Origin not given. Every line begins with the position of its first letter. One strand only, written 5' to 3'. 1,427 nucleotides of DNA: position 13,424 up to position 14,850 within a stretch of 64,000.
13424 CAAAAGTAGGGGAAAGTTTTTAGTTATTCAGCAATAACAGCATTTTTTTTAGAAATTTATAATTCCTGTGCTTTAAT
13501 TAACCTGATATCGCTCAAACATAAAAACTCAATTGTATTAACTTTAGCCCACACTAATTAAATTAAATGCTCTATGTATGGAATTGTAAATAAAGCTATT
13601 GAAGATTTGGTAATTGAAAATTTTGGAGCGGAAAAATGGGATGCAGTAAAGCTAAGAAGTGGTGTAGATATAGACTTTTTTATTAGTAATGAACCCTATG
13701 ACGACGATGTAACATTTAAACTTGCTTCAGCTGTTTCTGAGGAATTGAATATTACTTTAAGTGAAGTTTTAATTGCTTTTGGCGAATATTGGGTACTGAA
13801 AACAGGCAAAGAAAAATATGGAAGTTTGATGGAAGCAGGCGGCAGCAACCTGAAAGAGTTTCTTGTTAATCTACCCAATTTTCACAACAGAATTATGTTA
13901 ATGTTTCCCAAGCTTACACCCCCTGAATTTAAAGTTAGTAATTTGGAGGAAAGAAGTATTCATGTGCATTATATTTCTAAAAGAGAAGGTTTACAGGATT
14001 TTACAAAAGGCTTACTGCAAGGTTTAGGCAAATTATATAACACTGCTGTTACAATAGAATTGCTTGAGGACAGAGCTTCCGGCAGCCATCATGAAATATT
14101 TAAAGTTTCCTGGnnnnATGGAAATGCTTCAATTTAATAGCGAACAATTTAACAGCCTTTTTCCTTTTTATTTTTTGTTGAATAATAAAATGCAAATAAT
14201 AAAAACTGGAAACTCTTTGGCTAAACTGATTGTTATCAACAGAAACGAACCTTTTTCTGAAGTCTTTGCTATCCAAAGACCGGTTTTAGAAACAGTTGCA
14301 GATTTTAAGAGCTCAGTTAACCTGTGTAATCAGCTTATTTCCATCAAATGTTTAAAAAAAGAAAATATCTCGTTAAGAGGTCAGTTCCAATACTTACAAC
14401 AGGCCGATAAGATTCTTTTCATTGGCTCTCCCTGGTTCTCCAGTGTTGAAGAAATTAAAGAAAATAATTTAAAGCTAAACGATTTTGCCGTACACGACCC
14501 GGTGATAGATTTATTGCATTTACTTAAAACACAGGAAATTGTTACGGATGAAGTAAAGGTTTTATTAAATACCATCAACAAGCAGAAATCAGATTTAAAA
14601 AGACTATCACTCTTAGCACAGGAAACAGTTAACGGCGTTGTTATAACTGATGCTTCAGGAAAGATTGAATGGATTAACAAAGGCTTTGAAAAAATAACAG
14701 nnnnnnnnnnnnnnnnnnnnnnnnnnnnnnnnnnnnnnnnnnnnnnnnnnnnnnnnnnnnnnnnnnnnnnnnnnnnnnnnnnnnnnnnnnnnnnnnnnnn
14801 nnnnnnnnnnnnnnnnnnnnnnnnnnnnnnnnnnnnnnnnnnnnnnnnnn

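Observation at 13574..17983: Three-gene H-NOX signalling module: stand-alone H-NOX, HNOBA-containing hybrid kinase, LytTR regulator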

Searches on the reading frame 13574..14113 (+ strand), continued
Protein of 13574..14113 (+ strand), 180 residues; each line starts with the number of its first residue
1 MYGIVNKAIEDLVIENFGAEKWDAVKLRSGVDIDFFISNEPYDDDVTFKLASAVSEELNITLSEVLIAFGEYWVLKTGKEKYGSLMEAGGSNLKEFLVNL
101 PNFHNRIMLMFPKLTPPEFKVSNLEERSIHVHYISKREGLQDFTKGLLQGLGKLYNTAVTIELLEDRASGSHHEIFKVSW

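Call 55: search_protein_families(library=pfam, proteins=[L009:3425-4315:+], max_evalue=1)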
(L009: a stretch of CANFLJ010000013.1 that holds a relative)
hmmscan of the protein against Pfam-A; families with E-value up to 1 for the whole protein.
L009:3425-4315:+ (296 aa): 1 family
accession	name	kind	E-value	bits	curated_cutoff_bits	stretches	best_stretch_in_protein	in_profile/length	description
PF05618.17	Zn_protease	-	0.016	15.5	27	1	215-290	29-111/138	Putative ATP-dependent zinc protease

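Call 61: search_protein_families(library=ncbifam, proteins=[window:13574-14113:+], max_evalue=0.001)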
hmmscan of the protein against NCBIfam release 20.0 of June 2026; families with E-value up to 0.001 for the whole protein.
window:13574-14113:+ (180 aa): 0 families

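Call 78: predict_structure(alignment_id=A4)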
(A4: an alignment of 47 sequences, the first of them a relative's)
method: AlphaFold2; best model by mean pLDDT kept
length: 180 residues; sequences in the alignment: 47
mean_pLDDT: 87.5   pTM: 0.85
mean pLDDT of the five models: 87.5, 86.9, 86.2, 84.8, 84.7
residues with pLDDT >= 90: 108; 70-90: 55; 50-70: 17; < 50: 0
segments of 3 or more residues with pLDDT < 50: none
pLDDT, mean of each block of 10 residues (from residue 1): 73 93 92 61 78 95 94 82 78 94 86 82 97 89 95 95 94 97
secondary structure, 60 per line:
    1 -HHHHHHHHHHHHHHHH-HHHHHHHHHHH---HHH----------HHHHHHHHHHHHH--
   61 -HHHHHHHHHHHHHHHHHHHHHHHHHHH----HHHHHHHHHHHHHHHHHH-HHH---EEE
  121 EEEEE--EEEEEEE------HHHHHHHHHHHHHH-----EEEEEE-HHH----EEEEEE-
elements in order: H2-17 H19-29 H46-58 H62-88 H93-110 E118-125 E128-134 H141-154 E160-165 E174-179
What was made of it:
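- On H-NOX (Pfam HNOB) haem sensor family: AlphaFold model pLDDT 87.5 (call 78).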

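Call 81: fold_search(model_id=the predicted structure, library=pdb)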
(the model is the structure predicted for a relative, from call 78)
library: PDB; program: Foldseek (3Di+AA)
matches with E <= 10: 627; with E <= 0.001: 54
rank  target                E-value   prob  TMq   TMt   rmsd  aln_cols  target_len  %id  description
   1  2o09_A                3.1e-19  1.00  0.92  0.92   1.8       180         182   46  Crystal structure of the H-NOX domain from Nostoc sp. PCC 7120 (released 2007-01-30)
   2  3tfd_B                3.5e-18  1.00  0.93  0.92   1.7       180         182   46  Crystal structure of an H-NOX protein from Nostoc sp. PCC 7120, L66W mutant (released 2011-11-09)
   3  3tfg_B                3.9e-18  1.00  0.93  0.92   1.8       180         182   45  Crystal structure of an H-NOX protein from Nostoc sp. PCC 7120, L66W/L67W double mutant (released 2011-11-09)
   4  3tf8_A                4.3e-18  1.00  0.92  0.91   1.8       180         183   45  Crystal structure of an H-NOX protein from Nostoc sp. PCC 7120 (released 2011-11-09)
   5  4iae_A                4.8e-18  1.00  0.93  0.92   1.8       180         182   45  Crystal structure of BAY 60-2770 bound to nostoc H-NOX domain (released 2013-11-20)
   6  6mx5                  5.4e-18  1.00  0.92  0.88   1.8       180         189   46  Crystal structure of H-NOX protein from Nostoc sp. (released 2018-11-07)
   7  6dxi                  5.7e-18  1.00  0.92  0.88   1.9       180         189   45  Crystal structure of H-NOX protein from Nostoc sp V52W/L67W double-mutant. (released 2018-07-11)
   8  3tfg_A                1.4e-17  1.00  0.93  0.91   1.7       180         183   45  Crystal structure of an H-NOX protein from Nostoc sp. PCC 7120, L66W/L67W double mutant (released 2011-11-09)
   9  3tff_A                2.8e-17  1.00  0.93  0.92   1.8       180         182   44  Crystal structure of an H-NOX protein from Nostoc sp. PCC 7120, L67W mutant (released 2011-11-09)
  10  3tf8_B                4.6e-17  1.00  0.92  0.90   1.8       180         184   46  Crystal structure of an H-NOX protein from Nostoc sp. PCC 7120 (released 2011-11-09)
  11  3tfd_A                5.1e-17  1.00  0.93  0.91   1.8       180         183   46  Crystal structure of an H-NOX protein from Nostoc sp. PCC 7120, L66W mutant (released 2011-11-09)
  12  8hbe_B                1.4e-13  1.00  0.85  0.28   3.1       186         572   30  Structure of human soluble guanylate cyclase in the inactive state at 3.1 angstrom (released 2023-04-19)
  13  8hbf_B                3.4e-13  1.00  0.85  0.28   3.2       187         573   30  Structure of human soluble guanylate cyclase in the NO+Rio state at 3.1 angstrom (released 2023-04-19)
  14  6jt2_B                6.1e-13  1.00  0.88  0.29   2.5       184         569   32  Structure of human soluble guanylate cyclase in the NO activated state (released 2019-09-04)
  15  6jt0_B                6.4e-13  1.00  0.87  0.29   2.7       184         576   32  Structure of human soluble guanylate cyclase in the unliganded state (released 2019-08-28)
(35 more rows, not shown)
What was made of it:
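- On H-NOX (Pfam HNOB) haem sensor family: Foldseek against 2O09 gives TM 0.92 and rmsd 1.8 A over 180 columns (call 81).
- The model superposes on 2O09 with TM 0.92 (call 81).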

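Call 82: search_protein_families(library=ncbifam, proteins=[L021:6838-7977:+, L029:6492-7850:+, L009:3425-4315:+], max_evalue=0.001)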
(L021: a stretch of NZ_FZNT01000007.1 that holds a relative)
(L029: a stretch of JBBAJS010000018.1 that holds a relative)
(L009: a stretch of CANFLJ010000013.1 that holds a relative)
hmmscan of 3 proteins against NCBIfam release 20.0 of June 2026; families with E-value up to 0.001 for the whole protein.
L021:6838-7977:+ (379 aa): 1 family
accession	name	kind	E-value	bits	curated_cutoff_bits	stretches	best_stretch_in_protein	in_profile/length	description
NF041558.1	NosP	equivalog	1.1e-18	67.5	450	1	17-354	14-351/368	nitric oxide-sensing protein NosP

L029:6492-7850:+ (452 aa): 87 families (the best 25 are shown)
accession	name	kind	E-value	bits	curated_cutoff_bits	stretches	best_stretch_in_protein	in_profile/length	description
TIGR02915.1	PEP_resp_reg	equivalog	7.4e-105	351.3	502.6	1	7-446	2-444/445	PEP-CTERM-box response regulator transcription factor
TIGR01818.1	ntrC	equivalog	2e-104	350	558.6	1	6-420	1-415/463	nitrogen regulation protein NR(I)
NF008469.0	PRK11361.1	equivalog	1.3e-98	330.7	714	1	5-442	6-453/461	acetoacetate metabolism transcriptional regulator AtoC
NF049963.1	RespRegFlgRCampy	domain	4.1e-97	325.7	750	1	6-437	3-420/429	fla regulon two-component system response regulator FlgR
NF041946.1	LuxO_transreg_Vib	equivalog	7.5e-96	321.7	800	1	30-411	22-398/463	quorum-sensing sigma-54 dependent transcriptional regulator LuxO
NF041552.1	TF_PrdR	equivalog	1.2e-94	317.7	795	1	84-442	206-574/577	sigma-54 dependent transcriptional regulator PrdR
TIGR01817.1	nifA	equivalog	2.4e-94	317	528.85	1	120-402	171-453/534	nif-specific transcriptional activator NifA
NF050807.1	TransRegFlbDCaul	equivalog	6.6e-91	305.4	750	1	23-401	19-375/454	sigma-54-dependent transcriptional regulator FlbD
NF003451.0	PRK05022.1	equivalog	1.7e-86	291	476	1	117-442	163-506/512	nitric oxide reductase transcriptional regulator NorR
NF008176.1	PRK10923.1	equivalog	1.7e-86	290.7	620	1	3-388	3-382/469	nitrogen regulation protein NR(I)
NF007689.0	PRK10365.1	equivalog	3.2e-82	276.7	760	1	5-437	7-435/441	sigma-54-dependent response regulator transcription factor ZraR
NF051870.1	NAssimRespRegNtrX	equivalog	6.3e-82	275.8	600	1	5-389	3-380/452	nitrogen assimilation response regulator NtrX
NF038308.1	RNA_repair_RtcR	equivalog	1.5e-80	271.6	650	1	123-402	158-447/530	RNA repair transcriptional activator RtcR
NF011695.0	PRK15115.1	equivalog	3e-78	263.5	763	1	2-445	5-437/445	two-component system response regulator GlrR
TIGR02329.1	propionate_PrpR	equivalog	1.6e-77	261.4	499.2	1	130-442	199-525/526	propionate catabolism operon regulatory protein PrpR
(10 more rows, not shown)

L009:3425-4315:+ (296 aa): 0 families

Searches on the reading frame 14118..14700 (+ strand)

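Call 7: search_solved_structures(query=window:14118-14700:+, max_evalue=0.01, show_alignments=3)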
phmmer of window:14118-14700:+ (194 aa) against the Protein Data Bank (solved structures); distinct sequences matched with E-value up to 0.01: 8.
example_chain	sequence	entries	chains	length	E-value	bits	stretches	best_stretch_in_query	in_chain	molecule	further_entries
6jt0_A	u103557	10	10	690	5.4e-09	39.4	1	10-150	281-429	Guanylate cyclase soluble subunit alpha-1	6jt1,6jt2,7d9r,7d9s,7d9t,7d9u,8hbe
2p04_A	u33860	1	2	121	4.2e-07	33.3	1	7-119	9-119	signal transduction histidine kinase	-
2p08_A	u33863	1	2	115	5.5e-07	32.9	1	9-119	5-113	signal transduction histidine kinase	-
6jt0_B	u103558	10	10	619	8.3e-07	32.3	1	13-151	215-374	Guanylate cyclase soluble subunit beta-1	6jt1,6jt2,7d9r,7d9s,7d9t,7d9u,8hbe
6pas_A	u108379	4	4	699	1.6e-06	31.4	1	9-136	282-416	Soluble guanylyl cyclase alpha-1 subunit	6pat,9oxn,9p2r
9oxn_B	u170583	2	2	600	5.4e-05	26.4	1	10-149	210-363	Guanylate cyclase soluble subunit beta-1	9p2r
6pas_B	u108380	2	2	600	6.2e-05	26.2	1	10-149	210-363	Soluble guanylyl cyclase beta-1 subunit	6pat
4gj4_A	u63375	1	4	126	0.00011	25.4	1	10-122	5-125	Soluble guanylyl cyclase alpha-1 subunit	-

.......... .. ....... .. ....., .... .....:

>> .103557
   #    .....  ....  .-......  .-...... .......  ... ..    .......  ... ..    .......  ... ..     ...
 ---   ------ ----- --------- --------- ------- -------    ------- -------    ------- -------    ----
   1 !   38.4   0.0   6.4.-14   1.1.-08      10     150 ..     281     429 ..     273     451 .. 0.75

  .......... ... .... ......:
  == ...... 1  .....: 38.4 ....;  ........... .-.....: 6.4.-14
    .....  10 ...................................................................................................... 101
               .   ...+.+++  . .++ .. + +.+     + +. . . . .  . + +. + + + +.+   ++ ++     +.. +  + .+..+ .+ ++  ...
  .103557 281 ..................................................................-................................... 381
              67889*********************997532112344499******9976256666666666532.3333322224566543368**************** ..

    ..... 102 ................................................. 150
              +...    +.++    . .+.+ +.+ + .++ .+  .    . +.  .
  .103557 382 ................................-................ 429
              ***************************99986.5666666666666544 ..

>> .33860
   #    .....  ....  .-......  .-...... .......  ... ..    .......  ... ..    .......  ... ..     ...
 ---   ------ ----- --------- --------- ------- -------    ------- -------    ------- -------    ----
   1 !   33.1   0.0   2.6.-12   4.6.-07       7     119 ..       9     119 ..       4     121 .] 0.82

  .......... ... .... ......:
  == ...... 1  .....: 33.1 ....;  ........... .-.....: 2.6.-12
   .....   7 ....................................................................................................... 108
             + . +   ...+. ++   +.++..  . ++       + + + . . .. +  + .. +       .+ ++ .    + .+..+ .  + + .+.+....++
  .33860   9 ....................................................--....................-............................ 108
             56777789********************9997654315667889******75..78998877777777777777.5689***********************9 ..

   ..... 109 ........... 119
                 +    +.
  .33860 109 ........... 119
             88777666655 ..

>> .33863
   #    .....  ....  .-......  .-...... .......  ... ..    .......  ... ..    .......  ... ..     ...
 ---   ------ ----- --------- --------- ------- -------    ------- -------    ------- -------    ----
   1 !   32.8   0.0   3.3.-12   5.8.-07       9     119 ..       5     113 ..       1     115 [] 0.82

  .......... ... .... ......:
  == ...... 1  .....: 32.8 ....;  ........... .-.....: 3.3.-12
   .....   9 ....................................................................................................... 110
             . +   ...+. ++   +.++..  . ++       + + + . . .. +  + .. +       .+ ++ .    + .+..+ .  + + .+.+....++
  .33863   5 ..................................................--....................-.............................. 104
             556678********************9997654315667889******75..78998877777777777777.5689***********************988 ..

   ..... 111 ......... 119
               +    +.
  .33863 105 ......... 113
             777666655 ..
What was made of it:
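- Checked: The segment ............. aligns with FPFHF at the start of the PAS-like H-NOXA domain, both in human sGC alpha1 and in the Nostoc punctiforme kinase fragment 2P04 (call 7).
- The kinase N-terminus matches the sGC PAS/H-NOXA domain and Nostoc punctiforme 2P04 (call 7). The kinase carries the domain that partners H-NOX in sGC (call 7).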
